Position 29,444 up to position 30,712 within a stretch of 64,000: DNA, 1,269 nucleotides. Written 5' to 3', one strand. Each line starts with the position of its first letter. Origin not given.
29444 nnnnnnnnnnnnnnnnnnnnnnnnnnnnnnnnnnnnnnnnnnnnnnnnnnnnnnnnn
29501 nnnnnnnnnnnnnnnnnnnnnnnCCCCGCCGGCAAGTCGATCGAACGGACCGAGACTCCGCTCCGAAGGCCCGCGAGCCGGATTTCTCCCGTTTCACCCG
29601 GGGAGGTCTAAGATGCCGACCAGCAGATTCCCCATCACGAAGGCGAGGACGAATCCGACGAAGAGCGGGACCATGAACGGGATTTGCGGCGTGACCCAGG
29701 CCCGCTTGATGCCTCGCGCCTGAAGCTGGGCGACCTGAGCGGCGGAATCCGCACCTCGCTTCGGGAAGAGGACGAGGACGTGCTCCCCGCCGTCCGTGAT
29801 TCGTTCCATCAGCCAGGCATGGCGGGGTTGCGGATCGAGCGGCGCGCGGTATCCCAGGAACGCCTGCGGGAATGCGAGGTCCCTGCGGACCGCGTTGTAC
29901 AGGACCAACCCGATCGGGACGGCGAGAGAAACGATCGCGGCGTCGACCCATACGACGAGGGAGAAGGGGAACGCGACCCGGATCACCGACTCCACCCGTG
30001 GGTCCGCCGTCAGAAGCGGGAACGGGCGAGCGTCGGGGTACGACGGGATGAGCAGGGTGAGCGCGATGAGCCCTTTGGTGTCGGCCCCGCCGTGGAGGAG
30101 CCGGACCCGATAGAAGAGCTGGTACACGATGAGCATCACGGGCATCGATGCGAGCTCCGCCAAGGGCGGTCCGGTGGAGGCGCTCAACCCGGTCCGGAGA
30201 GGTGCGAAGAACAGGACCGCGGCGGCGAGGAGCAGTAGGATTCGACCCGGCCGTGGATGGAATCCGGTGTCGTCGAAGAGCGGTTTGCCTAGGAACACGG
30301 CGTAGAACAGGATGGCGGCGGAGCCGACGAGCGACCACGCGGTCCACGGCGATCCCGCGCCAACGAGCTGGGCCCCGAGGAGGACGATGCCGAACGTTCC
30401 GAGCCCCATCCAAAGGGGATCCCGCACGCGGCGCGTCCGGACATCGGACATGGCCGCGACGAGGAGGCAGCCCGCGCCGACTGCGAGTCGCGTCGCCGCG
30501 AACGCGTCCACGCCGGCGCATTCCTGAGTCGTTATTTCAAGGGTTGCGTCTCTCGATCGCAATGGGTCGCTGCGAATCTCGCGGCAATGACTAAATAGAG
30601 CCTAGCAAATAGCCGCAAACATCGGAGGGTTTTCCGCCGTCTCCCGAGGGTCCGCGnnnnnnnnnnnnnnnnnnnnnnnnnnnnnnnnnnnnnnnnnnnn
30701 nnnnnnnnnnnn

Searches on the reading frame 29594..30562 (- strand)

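Call 8: search_protein_families(library=pfam, proteins=[window:29594-30562:-], max_evalue=0.001)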
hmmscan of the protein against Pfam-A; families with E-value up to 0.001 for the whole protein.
window:29594-30562:- (322 aa): 2 families
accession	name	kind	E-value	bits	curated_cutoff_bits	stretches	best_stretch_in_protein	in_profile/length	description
PF06847.16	Arc_PepC_II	-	4.4e-09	37.2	29.9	1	234-312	6-92/93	Archaeal Peptidase A24 C-terminus Type II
PF01478.23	Peptidase_A24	-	1.2e-06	29.3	26.5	1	28-91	2-61/104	Type IV leader peptidase family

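Call 9: search_protein_families(library=ncbifam, proteins=[window:29594-30562:-], max_evalue=0.01)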
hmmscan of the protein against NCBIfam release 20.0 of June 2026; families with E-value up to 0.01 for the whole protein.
window:29594-30562:- (322 aa): 1 family
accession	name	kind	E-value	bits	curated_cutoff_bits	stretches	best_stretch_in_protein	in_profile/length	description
NF040695.1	FlaK_Arch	equivalog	6.1e-16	58.7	330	2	137-318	53-227/230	preflagellin peptidase FlaK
